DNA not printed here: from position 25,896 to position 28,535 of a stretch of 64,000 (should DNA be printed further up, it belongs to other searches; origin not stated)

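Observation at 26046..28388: One lipoprotein carrying two unrelated substrate-binding domains (CUT1 sugar-type + PhnD-type)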

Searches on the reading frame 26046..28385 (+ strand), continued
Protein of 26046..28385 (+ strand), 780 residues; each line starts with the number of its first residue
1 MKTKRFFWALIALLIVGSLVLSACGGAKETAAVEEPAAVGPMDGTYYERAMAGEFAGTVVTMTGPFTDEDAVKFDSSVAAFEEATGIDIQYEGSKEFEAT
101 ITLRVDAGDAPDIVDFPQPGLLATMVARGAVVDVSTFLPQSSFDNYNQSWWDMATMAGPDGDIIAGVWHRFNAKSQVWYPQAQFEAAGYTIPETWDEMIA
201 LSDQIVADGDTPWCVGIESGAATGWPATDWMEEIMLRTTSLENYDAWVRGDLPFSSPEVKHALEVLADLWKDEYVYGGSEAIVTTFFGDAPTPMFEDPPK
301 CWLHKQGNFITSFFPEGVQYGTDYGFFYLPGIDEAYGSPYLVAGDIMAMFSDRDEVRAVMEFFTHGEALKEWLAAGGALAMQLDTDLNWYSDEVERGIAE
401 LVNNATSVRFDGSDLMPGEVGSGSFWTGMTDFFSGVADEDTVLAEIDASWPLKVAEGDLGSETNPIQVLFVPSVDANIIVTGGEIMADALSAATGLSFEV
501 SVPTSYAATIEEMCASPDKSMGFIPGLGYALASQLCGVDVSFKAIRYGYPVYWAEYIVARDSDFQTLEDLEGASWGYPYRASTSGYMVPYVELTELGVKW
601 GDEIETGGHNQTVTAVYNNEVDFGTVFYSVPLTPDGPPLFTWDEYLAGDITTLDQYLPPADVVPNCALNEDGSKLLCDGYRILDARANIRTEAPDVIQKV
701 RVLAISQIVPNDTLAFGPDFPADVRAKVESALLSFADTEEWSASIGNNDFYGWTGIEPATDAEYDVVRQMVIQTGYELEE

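Call 13: find_encoding_contigs(protein=P0002, flank=8000, max_places=1)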
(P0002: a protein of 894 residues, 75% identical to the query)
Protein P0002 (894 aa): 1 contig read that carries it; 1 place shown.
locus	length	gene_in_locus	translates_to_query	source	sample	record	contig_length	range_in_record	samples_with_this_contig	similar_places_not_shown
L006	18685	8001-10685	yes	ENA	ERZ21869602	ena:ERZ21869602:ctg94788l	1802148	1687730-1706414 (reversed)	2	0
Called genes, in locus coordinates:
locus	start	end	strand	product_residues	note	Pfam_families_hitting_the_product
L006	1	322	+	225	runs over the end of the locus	PF02985:HEAT (faint), PF03130:HEAT_PBS (faint), PF13646:HEAT_2, PF00514:Arm (faint), PF13513:HEAT_EZ (faint), PF13646:HEAT_2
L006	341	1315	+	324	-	PF01145:Band_7, PF13421:Band_7_1 (weak), PF12773:DZR (weak), PF13240:Zn_Ribbon_1, PF13248:Zn_ribbon_3, PF24460:DUF7575 (weak), PF24463:DUF7577 (weak)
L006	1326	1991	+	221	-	PF00215:OMPdecase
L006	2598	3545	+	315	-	PF00294:PfkB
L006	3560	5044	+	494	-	PF13439:Glyco_transf_4 (weak), PF13579:Glyco_trans_4_4, PF00862:GT-B_Sucrose_synth (weak), PF20706:GT4-conflict (weak), PF00534:Glycos_transf_1, PF13692:Glyco_trans_1_4, PF13524:Glyco_trans_1_2 (weak)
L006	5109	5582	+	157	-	PF13302:Acetyltransf_3, PF00583:Acetyltransf_1, PF13508:Acetyltransf_7, PF08445:FR47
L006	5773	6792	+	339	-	PF00356:LacI, PF00532:Peripla_BP_1, PF13407:Peripla_BP_4 (weak), PF13377:Peripla_BP_3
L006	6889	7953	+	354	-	PF00356:LacI, PF00532:Peripla_BP_1, PF13407:Peripla_BP_4 (weak), PF13377:Peripla_BP_3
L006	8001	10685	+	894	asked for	-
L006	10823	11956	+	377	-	PF00528:BPD_transp_1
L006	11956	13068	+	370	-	PF00528:BPD_transp_1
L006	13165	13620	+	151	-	-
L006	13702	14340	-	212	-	-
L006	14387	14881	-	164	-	PF08327:AHSA1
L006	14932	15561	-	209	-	-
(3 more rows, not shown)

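Call 14: find_encoding_contigs(protein=P0066, flank=8000, max_places=1)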
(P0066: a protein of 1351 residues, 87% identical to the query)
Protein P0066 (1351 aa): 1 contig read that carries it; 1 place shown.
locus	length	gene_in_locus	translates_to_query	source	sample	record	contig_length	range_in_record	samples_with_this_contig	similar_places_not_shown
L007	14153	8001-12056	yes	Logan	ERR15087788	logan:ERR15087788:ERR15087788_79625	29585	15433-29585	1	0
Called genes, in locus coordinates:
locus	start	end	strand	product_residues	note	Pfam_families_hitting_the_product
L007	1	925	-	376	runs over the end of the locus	PF00534:Glycos_transf_1, PF13692:Glyco_trans_1_4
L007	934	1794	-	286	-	PF02475:TRM5-TYW2_MTfase (weak), PF05050:Methyltransf_21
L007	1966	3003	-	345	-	PF13439:Glyco_transf_4 (weak), PF00534:Glycos_transf_1, PF13692:Glyco_trans_1_4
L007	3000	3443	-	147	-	PF00132:Hexapep (faint)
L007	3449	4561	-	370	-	PF02350:Epimerase_2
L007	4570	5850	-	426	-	PF02826:2-Hacid_dh_C (faint), PF03446:NAD_binding_2 (weak), PF03721:UDPG_MGDP_dh_N, PF00984:UDPG_MGDP_dh, PF03720:UDPG_MGDP_dh_C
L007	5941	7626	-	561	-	PF00749:tRNA-synt_1c, PF03950:tRNA-synt_1c_C, PF20974:tRNA-synt_1c_C2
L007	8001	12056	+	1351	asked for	PF00497:SBP_bac_3, PF10613:Lig_chan-Glu_bd (weak), PF02608:Bmp, PF12974:Phosphonate-bd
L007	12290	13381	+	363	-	PF00528:BPD_transp_1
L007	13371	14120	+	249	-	PF00005:ABC_tran, PF02463:SMC_N, PF09818:ABC_ATPase (faint), PF13175:AAA_15 (faint), PF13304:AAA_21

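Call 15: find_encoding_contigs(protein=P0115, flank=8000, max_places=1)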
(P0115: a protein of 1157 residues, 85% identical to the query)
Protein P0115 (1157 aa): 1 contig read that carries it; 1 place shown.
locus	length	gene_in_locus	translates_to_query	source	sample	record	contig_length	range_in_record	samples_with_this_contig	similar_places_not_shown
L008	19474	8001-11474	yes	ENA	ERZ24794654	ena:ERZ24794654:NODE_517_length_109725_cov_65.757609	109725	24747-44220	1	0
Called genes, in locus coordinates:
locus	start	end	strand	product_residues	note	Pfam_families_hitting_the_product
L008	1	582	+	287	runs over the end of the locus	PF00561:Abhydrolase_1, PF12697:Abhydrolase_6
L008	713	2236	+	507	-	PF00501:AMP-binding, PF13193:AMP-binding_C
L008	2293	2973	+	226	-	PF00881:Nitroreductase, PF14512:TM1586_NiRdase (faint)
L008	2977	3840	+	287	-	PF01575:MaoC_dehydratas, PF13452:FAS1_DH_region (faint)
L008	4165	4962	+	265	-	PF12697:Abhydrolase_6, PF00561:Abhydrolase_1, PF12146:Hydrolase_4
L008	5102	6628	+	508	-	PF00501:AMP-binding, PF13193:AMP-binding_C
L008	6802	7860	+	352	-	PF00561:Abhydrolase_1, PF12146:Hydrolase_4 (weak), PF12697:Abhydrolase_6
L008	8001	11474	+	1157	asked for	PF13433:Peripla_BP_5, PF13458:Peripla_BP_6, PF01094:ANF_receptor (weak), PF12974:Phosphonate-bd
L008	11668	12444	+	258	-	PF00005:ABC_tran, PF13304:AAA_21 (faint), PF12399:BCA_ABC_TP_C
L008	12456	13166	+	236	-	PF00005:ABC_tran, PF13304:AAA_21 (faint)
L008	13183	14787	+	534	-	PF02653:BPD_transp_2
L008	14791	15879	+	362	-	PF02653:BPD_transp_2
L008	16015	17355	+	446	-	PF03477:ATP-cone, PF00485:PRK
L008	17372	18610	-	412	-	PF07690:MFS_1, PF12832:MFS_1_like (faint), PF00083:Sugar_tr (weak), PF07690:MFS_1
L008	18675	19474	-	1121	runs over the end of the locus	PF20973:VUPS, PF01590:GAF, PF13185:GAF_2, PF13492:GAF_3, PF01590:GAF, PF13185:GAF_2, PF01590:GAF, PF13185:GAF_2, +7 more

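Call 24: find_encoding_contigs(protein=P0106, flank=8000, max_places=1)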
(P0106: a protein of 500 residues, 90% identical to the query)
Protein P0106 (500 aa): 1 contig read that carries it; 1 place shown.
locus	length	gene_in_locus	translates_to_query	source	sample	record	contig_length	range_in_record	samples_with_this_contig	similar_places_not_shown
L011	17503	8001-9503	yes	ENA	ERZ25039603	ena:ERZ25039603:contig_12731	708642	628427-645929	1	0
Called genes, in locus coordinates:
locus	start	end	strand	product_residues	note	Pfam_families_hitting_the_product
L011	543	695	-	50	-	-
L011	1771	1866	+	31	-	-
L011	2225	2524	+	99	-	-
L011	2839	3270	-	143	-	-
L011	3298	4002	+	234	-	-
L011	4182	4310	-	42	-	-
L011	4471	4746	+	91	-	-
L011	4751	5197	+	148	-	PF03652:RuvX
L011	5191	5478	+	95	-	-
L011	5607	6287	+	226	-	PF02618:YceG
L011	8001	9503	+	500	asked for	PF01547:SBP_bac_1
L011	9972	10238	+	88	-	-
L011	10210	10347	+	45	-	-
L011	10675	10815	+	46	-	-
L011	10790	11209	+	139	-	PF00005:ABC_tran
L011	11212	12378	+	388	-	-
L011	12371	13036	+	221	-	PF00528:BPD_transp_1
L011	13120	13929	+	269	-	PF02540:NAD_synthase (weak)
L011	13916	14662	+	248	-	PF00731:AIRC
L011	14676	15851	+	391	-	PF01969:Ni_insertion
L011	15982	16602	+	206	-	PF02698:DUF218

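Call 25: find_related_loci(query=window:26046-28385:+, collection=genome_contigs, flank=10000)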
Query window:26046-28385:+ (780 aa) in genome_contigs; peptide patterns used: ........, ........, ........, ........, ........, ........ (x = any residue, [..] = any of these).
72 stretches matched a pattern; 45 encode a relative of the query (tblastn E <= 1e-3); 45 distinct loci.
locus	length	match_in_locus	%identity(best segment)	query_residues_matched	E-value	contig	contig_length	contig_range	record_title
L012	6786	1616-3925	73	1-779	0e+0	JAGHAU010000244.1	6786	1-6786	MAG: Anaerolineales bacterium isolate AUK238 PB_MBMC_192_c_000000000007, whole genome shotgun sequence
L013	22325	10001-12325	72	1-779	0e+0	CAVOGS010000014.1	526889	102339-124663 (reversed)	MAG: uncultured Chloroflexia bacterium isolate MFD09964.bin.2.149 genome assembly, contig: contig_7910, whole genome sho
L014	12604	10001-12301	70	1-779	0e+0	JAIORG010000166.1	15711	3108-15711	MAG: Anaerolineales bacterium isolate SMBSF12 20072_Bin_6_contigs_1_c_000000000485, whole genome shotgun sequence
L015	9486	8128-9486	88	1-450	0e+0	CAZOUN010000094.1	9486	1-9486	MAG TPA_asm: uncultured Anaerolineales bacterium isolate binchicken_co181_55 genome assembly, contig: NODE_14687_length_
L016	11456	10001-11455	80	1-485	0e+0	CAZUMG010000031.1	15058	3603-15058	MAG TPA_asm: uncultured Anaerolineales bacterium isolate binchicken_co151_479 genome assembly, contig: NODE_5742_length_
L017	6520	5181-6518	85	1-446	0e+0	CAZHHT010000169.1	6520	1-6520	MAG TPA_asm: uncultured Anaerolineales bacterium isolate binchicken_co228_499 genome assembly, contig: NODE_19261_length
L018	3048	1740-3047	85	1-437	0e+0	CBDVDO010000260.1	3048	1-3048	MAG TPA_asm: uncultured Anaerolineales bacterium isolate SRR21487743_metabat2_18 genome assembly, contig: ERZ25748485.24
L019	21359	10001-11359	81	1-451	0e+0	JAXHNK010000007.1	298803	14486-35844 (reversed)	MAG: Anaerolineales bacterium isolate Salar_de_Ascotan_soil_MAG_ASO84 contig_3107_polypolish, whole genome shotgun seque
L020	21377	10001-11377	81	1-451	0e+0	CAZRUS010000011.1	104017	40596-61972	MAG TPA_asm: uncultured Anaerolineales bacterium isolate binchicken_co17_291 genome assembly, contig: NODE_568_length_10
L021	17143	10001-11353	80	2-453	0e+0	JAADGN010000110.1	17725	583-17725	MAG: Chloroflexota bacterium isolate M_MetaBat.120 contig-127_4734, whole genome shotgun sequence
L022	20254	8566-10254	67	1-549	0e+0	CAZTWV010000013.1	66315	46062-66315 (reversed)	MAG TPA_asm: uncultured Anaerolineales bacterium isolate SRP141376_co3_323 genome assembly, contig: NODE_955_length_6631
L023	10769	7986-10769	85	44-547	0e+0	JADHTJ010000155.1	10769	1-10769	MAG: Anaerolineales bacterium isolate BS150m-G17 BS-150m-C5637, whole genome shotgun sequence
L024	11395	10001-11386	77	1-449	0e+0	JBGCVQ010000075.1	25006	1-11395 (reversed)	MAG: Anaerolineales bacterium isolate J0_2_160517rDrC_13 J0_2_160517rDrC_13_000000000075, whole genome shotgun sequence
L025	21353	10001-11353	73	1-451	0e+0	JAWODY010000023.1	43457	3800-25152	MAG: Anaerolineales bacterium isolate BLK5-2.bin.74 k191_1899049, whole genome shotgun sequence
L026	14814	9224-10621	73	1-460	0e+0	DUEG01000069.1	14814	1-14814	MAG TPA_asm: Anaerolineae bacterium isolate G519 Contig69, whole genome shotgun sequence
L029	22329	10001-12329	90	1-780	0e+0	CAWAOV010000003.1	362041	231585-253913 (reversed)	MAG: uncultured Chloroflexia bacterium isolate MFD03804.bin.2.113 genome assembly, contig: contig_16526, whole genome sh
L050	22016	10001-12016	49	1-779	2e-93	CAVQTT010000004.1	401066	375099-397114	MAG: uncultured Chloroflexia bacterium isolate MFD09964.bin.2.132 genome assembly, contig: contig_17380, whole genome sh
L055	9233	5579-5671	81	1-31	7e-9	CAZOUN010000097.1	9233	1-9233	MAG TPA_asm: uncultured Anaerolineales bacterium isolate binchicken_co181_55 genome assembly, contig: NODE_15327_length_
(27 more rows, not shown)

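Call 46: search_protein_families(library=pfam, proteins=[L012:4146-5657:+, L050:12234-13745:+, L007:12290-13378:+, L055:5579-6640:+, L055:6747-7610:+], max_evalue=0.0001)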
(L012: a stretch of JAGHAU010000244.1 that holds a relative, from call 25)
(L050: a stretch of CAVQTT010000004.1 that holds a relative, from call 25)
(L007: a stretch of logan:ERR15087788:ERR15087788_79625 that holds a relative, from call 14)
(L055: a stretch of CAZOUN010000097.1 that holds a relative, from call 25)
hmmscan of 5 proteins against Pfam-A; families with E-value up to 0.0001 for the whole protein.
L012:4146-5657:+ (504 aa): 2 families
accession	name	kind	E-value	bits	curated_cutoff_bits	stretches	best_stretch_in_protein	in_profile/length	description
PF00005.33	ABC_tran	-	3.4e-48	164.2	25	2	22-170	3-137/137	ABC transporter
PF13304.12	AAA_21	-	5e-07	30.5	27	0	32-75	1-44/304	AAA domain, putative AbiEii toxin, Type IV TA system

L050:12234-13745:+ (504 aa): 2 families
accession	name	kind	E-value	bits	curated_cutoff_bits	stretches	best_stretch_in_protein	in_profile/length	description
PF00005.33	ABC_tran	-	6e-49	166.6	25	2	22-170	3-137/137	ABC transporter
PF13304.12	AAA_21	-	1.7e-07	32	27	0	32-66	1-35/304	AAA domain, putative AbiEii toxin, Type IV TA system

L007:12290-13378:+ (363 aa): 1 family
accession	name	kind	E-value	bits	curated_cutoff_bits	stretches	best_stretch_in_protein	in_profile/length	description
PF00528.27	BPD_transp_1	-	8e-27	94.6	26.4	1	150-359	2-183/184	Binding-protein-dependent transport system inner membrane component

L055:5579-6640:+ (354 aa): 1 family
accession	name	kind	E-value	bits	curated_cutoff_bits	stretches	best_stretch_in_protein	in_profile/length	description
PF02608.20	Bmp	-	2.5e-52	178.2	24.1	1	50-329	5-270/301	ABC transporter substrate-binding protein PnrA-like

L055:6747-7610:+ (288 aa): 1 family
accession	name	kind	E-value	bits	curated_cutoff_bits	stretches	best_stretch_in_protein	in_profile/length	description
PF00528.27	BPD_transp_1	-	1.8e-25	90.1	26.4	1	75-285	1-183/184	Binding-protein-dependent transport system inner membrane component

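Call 47: predict_structure(alignment_id=A1)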
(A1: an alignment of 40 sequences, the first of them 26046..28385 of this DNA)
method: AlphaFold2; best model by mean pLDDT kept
length: 780 residues; sequences in the alignment: 40
mean_pLDDT: 65.5   pTM: 0.49
mean pLDDT of the five models: 65.5, 63.6, 63.5, 62.9, 61.2
residues with pLDDT >= 90: 252; 70-90: 121; 50-70: 126; < 50: 281
segments of 3 or more residues with pLDDT < 50: 25-66, 84-88, 94-176, 214-228, 272-318, 332-386, 393-395, 397-399, 405-423
pLDDT, mean of each block of 10 residues (from residue 1): 73 88 48 32 36 39 48 59 47 41 35 27 30 29 33 28 26 46 74 59 63 42 41 68 66 77 70 35 24 28 29 38 53 43 43 38 38 34 44 49 43 34 50 64 64 76 94 79 90 90 86 93 90 91 93 96 97 96 92 96 95 98 97 95 96 96 95 94 93 95 96 94 94 91 81 89 92 76
secondary structure, 60 per line:
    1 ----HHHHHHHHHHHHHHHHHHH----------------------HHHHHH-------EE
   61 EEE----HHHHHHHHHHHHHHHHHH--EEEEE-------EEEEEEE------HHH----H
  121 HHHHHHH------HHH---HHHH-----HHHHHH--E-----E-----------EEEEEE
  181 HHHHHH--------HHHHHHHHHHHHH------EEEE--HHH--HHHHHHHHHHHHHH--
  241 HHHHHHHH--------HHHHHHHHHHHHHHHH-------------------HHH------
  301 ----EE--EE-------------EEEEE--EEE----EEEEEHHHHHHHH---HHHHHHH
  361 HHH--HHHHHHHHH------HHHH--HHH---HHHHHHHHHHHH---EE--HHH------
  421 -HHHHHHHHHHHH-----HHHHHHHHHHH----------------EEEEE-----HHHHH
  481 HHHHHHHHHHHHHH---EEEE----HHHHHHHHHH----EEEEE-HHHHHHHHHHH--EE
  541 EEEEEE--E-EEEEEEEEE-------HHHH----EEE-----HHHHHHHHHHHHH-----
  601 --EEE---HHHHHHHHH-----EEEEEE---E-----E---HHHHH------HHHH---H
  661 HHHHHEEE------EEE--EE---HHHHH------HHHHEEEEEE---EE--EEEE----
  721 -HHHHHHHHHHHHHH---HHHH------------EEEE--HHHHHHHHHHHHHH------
elements in order (helices of 4 or more, strands of 3 or more residues): H5-23 H46-51 E59-63 H68-85 E88-92 E100-106 H120-127 H140-143 H149-154 E175-180 H181-186 H195-207 E214-217 H225-238 H241-248 H257-272 E324-328 E331-333 E338-342 H343-350 H354-363 H366-374 H381-384 H393-404 H422-433 H439-449 E466-470 H476-494 E498-501 H506-515 E520-524 H526-536 E539-546 E551-559 H567-570 E575-577 H583-595 E603-605 H609-617 E623-628 H642-646 H653-656 H660-665 E666-668 E675-677 H685-689 H696-699 E700-705 E713-716 H722-735 H739-742 E755-758 H761-774
